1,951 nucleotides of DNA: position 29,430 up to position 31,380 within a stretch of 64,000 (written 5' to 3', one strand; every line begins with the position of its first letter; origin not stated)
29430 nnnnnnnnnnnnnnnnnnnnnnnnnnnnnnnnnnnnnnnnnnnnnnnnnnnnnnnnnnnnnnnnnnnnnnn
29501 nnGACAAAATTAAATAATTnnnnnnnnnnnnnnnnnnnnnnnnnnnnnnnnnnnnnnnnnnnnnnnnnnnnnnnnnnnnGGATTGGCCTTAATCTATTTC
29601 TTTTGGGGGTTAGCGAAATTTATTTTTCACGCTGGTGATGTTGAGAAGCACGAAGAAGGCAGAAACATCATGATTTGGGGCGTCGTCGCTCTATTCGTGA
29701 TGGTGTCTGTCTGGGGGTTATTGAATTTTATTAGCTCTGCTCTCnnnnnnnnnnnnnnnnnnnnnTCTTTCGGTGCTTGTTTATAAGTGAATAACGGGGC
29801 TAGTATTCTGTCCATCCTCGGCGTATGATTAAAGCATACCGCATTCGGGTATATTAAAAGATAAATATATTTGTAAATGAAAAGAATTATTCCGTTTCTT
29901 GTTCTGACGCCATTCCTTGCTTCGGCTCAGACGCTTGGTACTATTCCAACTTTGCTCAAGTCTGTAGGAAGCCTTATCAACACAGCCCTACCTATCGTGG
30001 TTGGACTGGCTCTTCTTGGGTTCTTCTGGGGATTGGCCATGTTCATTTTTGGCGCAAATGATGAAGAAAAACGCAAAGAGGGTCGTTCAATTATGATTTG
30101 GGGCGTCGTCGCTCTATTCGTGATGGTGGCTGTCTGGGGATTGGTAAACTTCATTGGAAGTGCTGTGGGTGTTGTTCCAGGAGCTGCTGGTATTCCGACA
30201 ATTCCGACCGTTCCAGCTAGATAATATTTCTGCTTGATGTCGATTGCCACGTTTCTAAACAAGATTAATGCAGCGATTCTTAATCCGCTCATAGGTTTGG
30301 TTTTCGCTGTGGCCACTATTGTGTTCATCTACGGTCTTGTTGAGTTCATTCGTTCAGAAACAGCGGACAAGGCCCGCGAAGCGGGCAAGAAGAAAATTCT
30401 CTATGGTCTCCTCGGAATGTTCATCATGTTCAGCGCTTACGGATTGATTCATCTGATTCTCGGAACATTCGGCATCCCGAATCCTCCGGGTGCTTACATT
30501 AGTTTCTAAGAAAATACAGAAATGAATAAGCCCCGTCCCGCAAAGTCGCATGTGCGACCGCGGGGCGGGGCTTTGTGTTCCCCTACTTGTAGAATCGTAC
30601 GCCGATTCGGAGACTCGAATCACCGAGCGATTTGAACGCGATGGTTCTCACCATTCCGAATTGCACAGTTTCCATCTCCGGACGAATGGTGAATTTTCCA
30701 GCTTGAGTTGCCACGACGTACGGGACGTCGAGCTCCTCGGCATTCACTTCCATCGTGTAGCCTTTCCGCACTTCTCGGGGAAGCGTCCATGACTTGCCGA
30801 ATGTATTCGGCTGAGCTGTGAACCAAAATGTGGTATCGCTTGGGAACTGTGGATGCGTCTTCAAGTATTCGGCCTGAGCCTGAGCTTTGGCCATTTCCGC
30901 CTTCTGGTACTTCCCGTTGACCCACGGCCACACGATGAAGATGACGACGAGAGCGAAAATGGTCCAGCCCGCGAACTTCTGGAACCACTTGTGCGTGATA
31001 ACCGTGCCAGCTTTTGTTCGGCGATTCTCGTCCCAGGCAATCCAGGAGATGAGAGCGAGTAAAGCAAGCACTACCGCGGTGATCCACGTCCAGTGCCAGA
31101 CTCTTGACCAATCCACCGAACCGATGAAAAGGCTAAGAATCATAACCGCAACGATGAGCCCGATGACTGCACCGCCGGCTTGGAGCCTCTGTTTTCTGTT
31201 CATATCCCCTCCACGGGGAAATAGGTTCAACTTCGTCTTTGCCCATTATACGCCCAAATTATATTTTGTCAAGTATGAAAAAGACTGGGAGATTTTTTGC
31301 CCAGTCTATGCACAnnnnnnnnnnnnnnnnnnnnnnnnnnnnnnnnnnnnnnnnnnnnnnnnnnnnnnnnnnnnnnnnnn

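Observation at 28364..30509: Tandem array of six TrbC/VirB2-like two-TM mini-proteins with evidence of recent gene conversion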

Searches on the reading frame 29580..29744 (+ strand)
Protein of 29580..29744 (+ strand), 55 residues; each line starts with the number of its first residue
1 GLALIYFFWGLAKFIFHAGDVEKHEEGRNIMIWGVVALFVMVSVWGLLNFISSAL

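Call 25: find_related_loci(query=A2, collection=genome_contigs, flank=10000)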
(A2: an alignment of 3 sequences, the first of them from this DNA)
Query A2 (55 aa) in genome_contigs; peptide patterns used: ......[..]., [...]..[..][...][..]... (x = any residue, [..] = any of these).
101 stretches matched a pattern; 77 encode a relative of the query (tblastn E <= 1e-3); 76 distinct loci.
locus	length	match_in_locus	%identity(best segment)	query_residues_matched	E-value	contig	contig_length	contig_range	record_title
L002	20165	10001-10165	75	1-55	4e-25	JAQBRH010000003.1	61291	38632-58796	MAG: Parcubacteria group bacterium isolate RYN_394 scaffold_3914194, whole genome shotgun sequence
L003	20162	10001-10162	78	2-55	4e-24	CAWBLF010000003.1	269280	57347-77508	MAG: uncultured bacterium isolate MFD04428.bin.2.39 genome assembly, contig: contig_54485, whole genome shotgun sequence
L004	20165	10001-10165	69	1-55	3e-23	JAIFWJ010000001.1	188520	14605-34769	MAG: Candidatus Parcubacteria bacterium isolate viral-cat_44_14 PAFVLPS_2018_scaffold_157, whole genome shotgun sequence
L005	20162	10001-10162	72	2-55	2e-22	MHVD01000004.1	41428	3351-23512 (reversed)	MAG: Candidatus Zambryskibacteria bacterium RIFCSPHIGHO2_01_FULL_43_25 rifcsphigho2_01_scaffold_1396, whole genome shotg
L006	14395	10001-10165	65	1-55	6e-22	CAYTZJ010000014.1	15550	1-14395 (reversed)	MAG TPA_asm: uncultured Candidatus Saccharibacteria bacterium isolate SRP278252_co2_242 genome assembly, contig: NODE_78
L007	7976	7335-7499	75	1-55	5e-22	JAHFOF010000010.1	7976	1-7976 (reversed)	MAG: bacterium isolate nzgw498 NODE_26062_length_7977_cov_3.304099, whole genome shotgun sequence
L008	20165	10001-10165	71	1-55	1e-21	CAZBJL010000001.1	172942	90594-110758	MAG TPA_asm: uncultured Candidatus Saccharibacteria bacterium isolate SRP278252_co2_184 genome assembly, contig: NODE_95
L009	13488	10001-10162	65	1-54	2e-21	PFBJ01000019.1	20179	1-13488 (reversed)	MAG: Candidatus Kaiserbacteria bacterium CG10_big_fil_rev_8_21_14_0_10_49_17 CG10_8_21_14_0.10_scaffold_2453_c, whole ge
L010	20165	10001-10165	64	1-55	3e-21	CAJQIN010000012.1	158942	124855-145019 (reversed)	MAG: Candidatus Pacebacteria bacterium isolate 0.2_20180419_Bin_144_1 genome assembly, contig: c_000000000015, whole gen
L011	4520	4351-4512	61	1-54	3e-21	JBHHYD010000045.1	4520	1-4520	MAG: Candidatus Paceibacteria bacterium isolate Maj_2_bin.9 NODE_11964_length_4520_cov_5.117357, whole genome shotgun se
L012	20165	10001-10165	65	1-55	8e-21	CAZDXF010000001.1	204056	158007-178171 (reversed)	MAG TPA_asm: uncultured Candidatus Saccharibacteria bacterium isolate SRP329715_co1_365 genome assembly, contig: NODE_38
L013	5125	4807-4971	64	1-55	1e-20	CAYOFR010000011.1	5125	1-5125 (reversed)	MAG TPA_asm: uncultured Candidatus Saccharibacteria bacterium isolate SRP135725_co2_60 genome assembly, contig: k141_415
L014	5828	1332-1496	69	1-55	1e-20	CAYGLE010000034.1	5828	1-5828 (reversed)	MAG TPA_asm: uncultured Candidatus Saccharibacteria bacterium isolate ERP113451_co3_98 genome assembly, contig: NODE_131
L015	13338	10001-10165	67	1-55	2e-20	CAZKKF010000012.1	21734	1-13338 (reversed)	MAG TPA_asm: uncultured Candidatus Saccharibacteria bacterium isolate SRP344714_co1_88 genome assembly, contig: NODE_457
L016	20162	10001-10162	67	2-55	2e-20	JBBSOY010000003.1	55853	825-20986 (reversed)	MAG: Candidatus Paceibacteria bacterium isolate LS6_sbin.42 LS6_sbin.42_K_977240_L_55853_cov_9.0135, whole genome shotgu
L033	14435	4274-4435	59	2-55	1e-18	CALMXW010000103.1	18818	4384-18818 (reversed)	MAG TPA_asm: uncultured bacterium isolate SRR6158310_bin.79_CONCOCT_v1.1_MAG genome assembly, contig: ERZ1749613.397, wh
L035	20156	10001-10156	60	2-53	1e-18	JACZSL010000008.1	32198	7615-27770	MAG: Patescibacteria group bacterium isolate B111T1L10 B111T1L10_NODE1574, whole genome shotgun sequence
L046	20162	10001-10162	52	2-55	7e-18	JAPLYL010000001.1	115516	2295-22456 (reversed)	MAG: Candidatus Parcubacteria bacterium isolate LacPavin_0920_WC57_MAG_42_180 LacPavin_0920_WC57_scaffold_215203, whole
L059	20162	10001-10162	61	1-53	5e-17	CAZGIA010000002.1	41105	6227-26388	MAG TPA_asm: uncultured Candidatus Saccharibacteria bacterium isolate ERP125453_co1_85 genome assembly, contig: NODE_724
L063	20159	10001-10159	53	3-55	2e-16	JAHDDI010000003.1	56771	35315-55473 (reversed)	MAG: Candidatus Paceibacterota bacterium isolate MAG-154 RZ_1511, whole genome shotgun sequence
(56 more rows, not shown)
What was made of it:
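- Tried and rejected: A P3-P5 core alignment worked (call 25).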

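Call 46: search_protein_families(library=pfam, proteins=[L035:4542-5393:+, L035:6852-7826:+, L035:8373-9761:+, L035:9830-10222:+, L035:10245-10607:+, L035:10783-11451:+, L035:11462-12205:+, L035:12527-13702:-, L035:13708-15666:-, L035:15906-17675:-], max_evalue=0.001)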
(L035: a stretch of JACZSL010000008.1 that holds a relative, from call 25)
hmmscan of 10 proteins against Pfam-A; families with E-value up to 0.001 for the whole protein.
L035:4542-5393:+ (283 aa): 1 family
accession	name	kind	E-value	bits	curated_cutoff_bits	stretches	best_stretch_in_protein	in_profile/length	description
PF02683.22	DsbD_TM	-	3e-05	23.9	27.1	1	42-268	4-215/219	Cytochrome C biogenesis protein transmembrane domain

L035:6852-7826:+ (324 aa): 5 families
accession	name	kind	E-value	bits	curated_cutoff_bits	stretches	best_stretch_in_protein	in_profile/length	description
PF01018.28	GTP1_OBG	-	8.3e-45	152.6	27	1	4-156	1-154/155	GTP1/OBG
PF01926.29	MMR_HSR1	-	3.1e-24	85.7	21.9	1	161-275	2-113/113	50S ribosome-binding GTPase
PF02421.24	FeoB_N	-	2.6e-08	34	27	1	161-242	3-89/156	Ferrous iron transport protein B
PF03193.22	RsgA_GTPase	-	1.1e-05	25.8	30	0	244-317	33-104/174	RsgA GTPase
PF00350.29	Dynamin_N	-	4e-05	24.1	27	0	161-241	1-41/168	Dynamin family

L035:8373-9761:+ (462 aa): 1 family
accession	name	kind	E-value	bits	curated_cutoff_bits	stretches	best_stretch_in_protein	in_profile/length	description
PF10988.14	DUF2807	-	4.9e-33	114.8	24.2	1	238-417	3-181/181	Putative auto-transporter adhesin, head GIN domain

L035:9830-10222:+ (130 aa): 1 family
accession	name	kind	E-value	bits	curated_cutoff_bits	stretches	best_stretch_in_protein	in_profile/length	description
PF18895.5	T4SS_pilin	-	1.3e-07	32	26.6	1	43-106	8-70/71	Type IV secretion system pilin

L035:10245-10607:+ (120 aa): 1 family
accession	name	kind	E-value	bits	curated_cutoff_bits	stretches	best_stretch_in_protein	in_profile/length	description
PF18895.5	T4SS_pilin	-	3.9e-14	52.9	26.6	1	31-102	3-70/71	Type IV secretion system pilin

L035:10783-11451:+ (222 aa): 2 families
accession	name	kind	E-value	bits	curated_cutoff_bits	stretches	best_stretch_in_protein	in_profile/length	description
PF00730.31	HhH-GPD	-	7.1e-24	84.7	26.2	1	41-177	1-108/108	HhH-GPD superfamily base excision DNA repair protein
PF00633.29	HHH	-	6.4e-05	23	24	1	107-133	2-28/30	Helix-hairpin-helix motif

L035:11462-12205:+ (247 aa): 3 families
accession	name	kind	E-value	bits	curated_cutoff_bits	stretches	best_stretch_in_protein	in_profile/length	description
PF12710.13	HAD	-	6.3e-16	59.8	27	1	24-210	1-189/189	haloacid dehalogenase-like hydrolase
PF00702.32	Hydrolase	-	1e-11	46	26.4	1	22-210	2-188/191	haloacid dehalogenase-like hydrolase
PF13419.12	HAD_2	-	0.00045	20.8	23.8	0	25-206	2-165/178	Haloacid dehalogenase-like hydrolase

L035:12527-13702:- (391 aa): 1 family
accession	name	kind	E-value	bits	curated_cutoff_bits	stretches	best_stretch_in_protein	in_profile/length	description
PF07690.21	MFS_1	-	4.1e-17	62.6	33.4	1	215-383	1-167/347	Major Facilitator Superfamily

L035:13708-15666:- (652 aa): 4 families
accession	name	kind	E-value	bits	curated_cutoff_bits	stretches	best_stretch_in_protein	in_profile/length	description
PF22505.1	RNase_J_b_CASP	-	1.5e-42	144.8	27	1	317-441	2-126/126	Ribonuclease J, beta-CASP domain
PF17770.6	RNase_J_C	-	2.9e-25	89.6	23.8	1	551-651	2-101/102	Ribonuclease J C-terminal domain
PF00753.33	Lactamase_B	-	1.2e-15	58.5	22.7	1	113-257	6-150/196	Metallo-beta-lactamase superfamily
PF12706.13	Lactamase_B_2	-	7.9e-15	55.4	27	1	125-261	3-147/200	Beta-lactamase superfamily domain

L035:15906-17675:- (589 aa): 1 family
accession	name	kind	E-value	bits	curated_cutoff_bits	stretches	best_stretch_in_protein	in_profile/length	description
PF00496.27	SBP_bac_5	-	1.9e-53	182.3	32.4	1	112-473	4-345/368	Bacterial extracellular solute-binding proteins, family 5 Middle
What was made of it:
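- Arrays without the binding protein exist (L035, call 46).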

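Call 58: search_protein_families(library=pfam, proteins=[L008:16923-19655:+, L059:12053-13477:+, L012:11193-12725:-, L005:11925-13382:-, L046:14828-20161:+, L004:14954-17068:+, L033:12560-14428:-, L063:13007-14722:+, L015:6640-8655:+, L063:8064-9449:+], max_evalue=0.001)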
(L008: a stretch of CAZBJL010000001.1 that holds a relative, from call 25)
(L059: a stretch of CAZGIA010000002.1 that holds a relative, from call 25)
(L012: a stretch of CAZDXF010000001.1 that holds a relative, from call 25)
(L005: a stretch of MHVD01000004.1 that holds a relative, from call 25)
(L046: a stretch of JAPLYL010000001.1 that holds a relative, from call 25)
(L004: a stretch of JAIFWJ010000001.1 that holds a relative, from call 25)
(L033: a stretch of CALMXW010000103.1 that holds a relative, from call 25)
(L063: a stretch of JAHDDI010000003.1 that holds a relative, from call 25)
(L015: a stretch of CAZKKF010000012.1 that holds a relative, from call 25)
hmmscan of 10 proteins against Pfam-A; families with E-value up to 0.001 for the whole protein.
L008:16923-19655:+ (910 aa): 20 families
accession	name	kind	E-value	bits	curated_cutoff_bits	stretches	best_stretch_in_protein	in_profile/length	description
PF07724.20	AAA_2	-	1.7e-70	236.8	27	1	619-792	1-166/166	AAA domain (Cdc48 subfamily)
PF17871.7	AAA_lid_9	-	3e-32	111.1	22.8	1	359-457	2-100/104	AAA lid domain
PF10431.15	ClpB_D2-small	-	2.4e-24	85.6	21.9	1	798-878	1-81/81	C-terminal, D2-small domain, of ClpB protein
PF00004.35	AAA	-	1.3e-23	84.4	21.2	2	219-335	2-111/131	ATPase family associated with various cellular activities (AAA)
PF02861.25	Clp_N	-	7.4e-19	68.1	20.7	2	113-159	3-50/53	Clp amino terminal domain, pathogenicity island component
PF07728.20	AAA_5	-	7.2e-16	58.9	22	1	624-742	2-122/139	AAA domain (dynein-related subfamily)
PF13191.12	AAA_16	-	2.1e-10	41.8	32.6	1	196-236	2-45/167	AAA ATPase domain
PF13401.12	AAA_22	-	4.8e-09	37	27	0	623-719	7-110/130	AAA domain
PF00158.32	Sigma54_activat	-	9.9e-09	35.5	20.2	1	623-725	24-125/168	Sigma-54 interaction domain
PF13173.12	AAA_14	-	5.5e-06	26.8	27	0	625-720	6-88/129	AAA domain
PF12775.13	AAA_7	-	1.2e-05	25.3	25.8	0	623-670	35-82/181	P-loop containing dynein motor region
PF20720.3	nSTAND3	-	1.4e-05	25.2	27.2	0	213-241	15-43/155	Novel STAND NTPase 3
PF05729.18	NACHT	-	3.5e-05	24.1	26.7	0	219-246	4-31/167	NACHT domain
PF05621.17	TniB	-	0.00021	21.2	22.4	0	243-354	76-184/189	Bacterial TniB protein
PF13238.12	AAA_18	-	0.00022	22.1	29.4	0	626-665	3-44/128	AAA domain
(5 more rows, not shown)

L059:12053-13477:+ (474 aa): 4 families
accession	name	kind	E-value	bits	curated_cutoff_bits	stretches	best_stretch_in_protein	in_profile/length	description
PF01266.30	DAO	-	2.7e-29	103.2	27.9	1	27-447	1-351/353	FAD dependent oxidoreductase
PF13450.12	NAD_binding_8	-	0.00011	22.8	21.9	1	30-56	1-26/68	NAD(P)-binding Rossmann-like domain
PF01946.23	Thi4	-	0.00011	21.9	26.2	1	19-75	11-66/235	Thi4 family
PF07992.20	Pyr_redox_2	-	0.00061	19.7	26.1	0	27-70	2-46/291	Pyridine nucleotide-disulphide oxidoreductase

L012:11193-12725:- (510 aa): 0 families

L005:11925-13382:- (485 aa): 1 family
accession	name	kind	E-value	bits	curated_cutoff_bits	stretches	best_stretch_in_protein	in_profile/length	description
PF01145.31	Band_7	-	3.4e-06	27.7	23.6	1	139-387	2-175/176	SPFH domain / Band 7 family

L046:14828-20161:+ (1778 aa): 0 families

L004:14954-17068:+ (704 aa): 0 families

L033:12560-14428:- (622 aa): 2 families
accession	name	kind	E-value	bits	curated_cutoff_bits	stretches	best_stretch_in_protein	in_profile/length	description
PF01131.25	Topoisom_bac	-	3e-123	412.3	35.1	1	21-418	2-409/411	DNA topoisomerase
PF01396.24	Zn_ribbon_Top1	-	8.5e-40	134.7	32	3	497-532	2-37/39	Topoisomerase DNA binding C4 zinc finger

L063:13007-14722:+ (571 aa): 2 families
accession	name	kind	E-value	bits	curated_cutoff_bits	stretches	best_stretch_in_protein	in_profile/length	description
PF00437.27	T2SSE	-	1e-115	386.8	24.9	1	179-569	3-369/370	Type II/IV secretion system protein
PF05157.20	MshEN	-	1.4e-05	25.4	23.1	1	58-118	5-63/90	MshEN domain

L015:6640-8655:+ (671 aa): 1 family
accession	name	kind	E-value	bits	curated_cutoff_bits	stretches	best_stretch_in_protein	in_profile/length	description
PF18895.5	T4SS_pilin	-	1.7e-06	28.4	26.6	1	593-655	10-71/71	Type IV secretion system pilin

L063:8064-9449:+ (461 aa): 1 family
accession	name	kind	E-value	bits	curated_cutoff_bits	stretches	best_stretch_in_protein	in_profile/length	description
PF18895.5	T4SS_pilin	-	1.7e-10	41.2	26.6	1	373-440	5-71/71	Type IV secretion system pilin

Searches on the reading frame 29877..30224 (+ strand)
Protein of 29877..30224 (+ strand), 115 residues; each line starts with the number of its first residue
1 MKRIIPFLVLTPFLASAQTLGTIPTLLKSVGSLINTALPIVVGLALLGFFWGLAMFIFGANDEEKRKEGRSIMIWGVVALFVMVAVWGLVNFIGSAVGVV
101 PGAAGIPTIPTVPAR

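Call 3: search_protein_families(library=pfam, proteins=[window:29877-30224:+], max_evalue=1)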
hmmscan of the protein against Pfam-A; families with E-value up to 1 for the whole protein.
window:29877-30224:+ (115 aa): 6 families
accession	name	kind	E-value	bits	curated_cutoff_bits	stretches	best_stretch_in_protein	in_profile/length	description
PF18895.5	T4SS_pilin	-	3.3e-10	40.3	26.6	1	23-93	5-71/71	Type IV secretion system pilin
PF03994.20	DUF350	-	0.018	15.5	26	1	41-92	45-95/133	Domain of Unknown Function (DUF350)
PF17364.7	DUF5389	-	0.1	13.1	25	1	62-97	2-37/104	Family of unknown function (DUF5389)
PF13373.11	Dsc3_C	-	0.29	11.8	25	1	41-83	99-141/145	DSC E3 ubiquitin ligase complex subunit 3, C-terminal domain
PF24396.1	DUF7541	-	0.46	10.7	28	0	76-101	31-56/120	Family of unknown function (DUF7541)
PF11239.13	DUF3040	-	0.51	11.1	24.7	1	36-86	39-81/84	Protein of unknown function (DUF3040)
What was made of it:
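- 29877..30224 (+): P5, pilin-like protein of subfamily B (115 aa) with a Sec signal peptide. It is the donor of the conversion and the candidate major subunit. PF18895 40.3 bits (call 3).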

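Call 4: search_protein_families(library=ncbifam, proteins=[window:29877-30224:+], max_evalue=1)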
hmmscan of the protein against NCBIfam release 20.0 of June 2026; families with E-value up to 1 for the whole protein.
window:29877-30224:+ (115 aa): 3 families
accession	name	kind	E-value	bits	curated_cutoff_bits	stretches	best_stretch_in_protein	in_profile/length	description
NF045849.1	ICE_MMCAP2_0565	equivalog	6.8e-08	32.1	40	1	27-93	6-76/80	Mbov_0395 family pilin-like conjugal transfer protein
NF045890.1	conj_pls20_p028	equivalog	0.0013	17.7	150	1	12-98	51-125/377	pLS20_p028 family conjugation system transmembrane protein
NF042915.1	MAB_1171c_fam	subfamily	0.049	12.7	100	1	13-88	36-113/362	MAB_1171c family putative transporter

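Call 19: find_encoding_contigs(protein=window:29877-30224:+, flank=10000, max_places=6)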
Protein window:29877-30224:+ (115 aa): 4 contigs read that carry it; 1 place shown.
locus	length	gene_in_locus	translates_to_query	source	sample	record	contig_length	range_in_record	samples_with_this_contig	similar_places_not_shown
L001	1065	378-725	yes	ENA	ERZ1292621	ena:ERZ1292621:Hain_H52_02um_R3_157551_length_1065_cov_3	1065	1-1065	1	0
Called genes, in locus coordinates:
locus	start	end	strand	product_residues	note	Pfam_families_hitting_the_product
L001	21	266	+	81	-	PF18895:T4SS_pilin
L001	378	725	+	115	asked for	PF18895:T4SS_pilin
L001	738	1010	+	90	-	PF18895:T4SS_pilin (weak)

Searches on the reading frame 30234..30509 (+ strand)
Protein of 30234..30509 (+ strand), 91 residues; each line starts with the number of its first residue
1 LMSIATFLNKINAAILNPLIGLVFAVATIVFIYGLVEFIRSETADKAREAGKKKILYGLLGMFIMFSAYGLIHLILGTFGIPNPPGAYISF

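Call 3: search_protein_families(library=pfam, proteins=[window:30234-30509:+], max_evalue=1)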
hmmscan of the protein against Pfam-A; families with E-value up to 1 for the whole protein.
window:30234-30509:+ (91 aa): 7 families
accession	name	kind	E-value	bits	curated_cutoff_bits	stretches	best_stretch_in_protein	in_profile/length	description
PF18895.5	T4SS_pilin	-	2.9e-07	30.9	26.6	1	4-74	5-70/71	Type IV secretion system pilin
PF00361.26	Proton_antipo_M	-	0.017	14.8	21.5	1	29-82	15-66/294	NADH:quinone oxidoreductase/Mrp antiporter, TM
PF04956.18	TrbC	-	0.038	14.6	27.9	1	2-72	35-95/98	TrbC/VIRB2 pilin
PF12263.13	DUF3611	-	0.066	13.5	27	1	10-79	47-116/175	Protein of unknown function (DUF3611)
PF19540.4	DUF6064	-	0.071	13.5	27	1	12-77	66-128/210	Family of unknown function (DUF6064)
PF06570.16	DUF1129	-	0.28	11.2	29.1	1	19-79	114-175/207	Protein of unknown function (DUF1129)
PF07332.16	Phage_holin_3_6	-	0.5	10.9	28.4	1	36-76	19-59/116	Putative Actinobacterial Holin-X, holin superfamily III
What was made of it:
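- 30234..30509 (+): P6, pilin-like protein of subfamily B (91 aa). It is always the last gene and is the most constrained. PF18895 30.9 bits (call 3).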

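Call 4: search_protein_families(library=ncbifam, proteins=[window:30234-30509:+], max_evalue=1)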
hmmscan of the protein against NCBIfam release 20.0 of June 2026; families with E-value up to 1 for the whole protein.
window:30234-30509:+ (91 aa): 5 families
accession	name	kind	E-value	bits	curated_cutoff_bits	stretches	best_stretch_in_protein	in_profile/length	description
NF045849.1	ICE_MMCAP2_0565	equivalog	5.2e-06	26.1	40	1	6-78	7-79/80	Mbov_0395 family pilin-like conjugal transfer protein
NF033883.1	conj_TraQ_IncI1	equivalog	0.012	15.5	80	1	5-68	3-65/175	conjugal transfer protein TraQ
NF038300.1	EPS_HpsL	equivalog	0.045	12.3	640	1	14-72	143-202/534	hormogonium polysaccharide biosynthesis protein HpsL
NF033571.0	motil_scm1_spiro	equivalog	0.12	11.1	150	1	11-73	92-154/401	motility-associated protein Scm1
NF011356.0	PRK14774.1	equivalog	0.14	11.8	256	1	3-54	114-167/185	lipoprotein signal peptidase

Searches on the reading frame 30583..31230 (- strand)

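Call 10: search_protein_families(library=pfam, proteins=[window:30583-31230:-], max_evalue=0.01)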
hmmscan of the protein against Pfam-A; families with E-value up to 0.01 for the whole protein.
window:30583-31230:- (215 aa): 2 families
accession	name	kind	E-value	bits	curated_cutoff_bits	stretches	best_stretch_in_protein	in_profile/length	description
PF01292.26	Ni_hydr_CYTB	-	0.0016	18.7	30.1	1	41-125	5-88/179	Prokaryotic cytochrome b561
PF07690.21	MFS_1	-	0.0041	16.5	33.4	1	19-98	128-205/347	Major Facilitator Superfamily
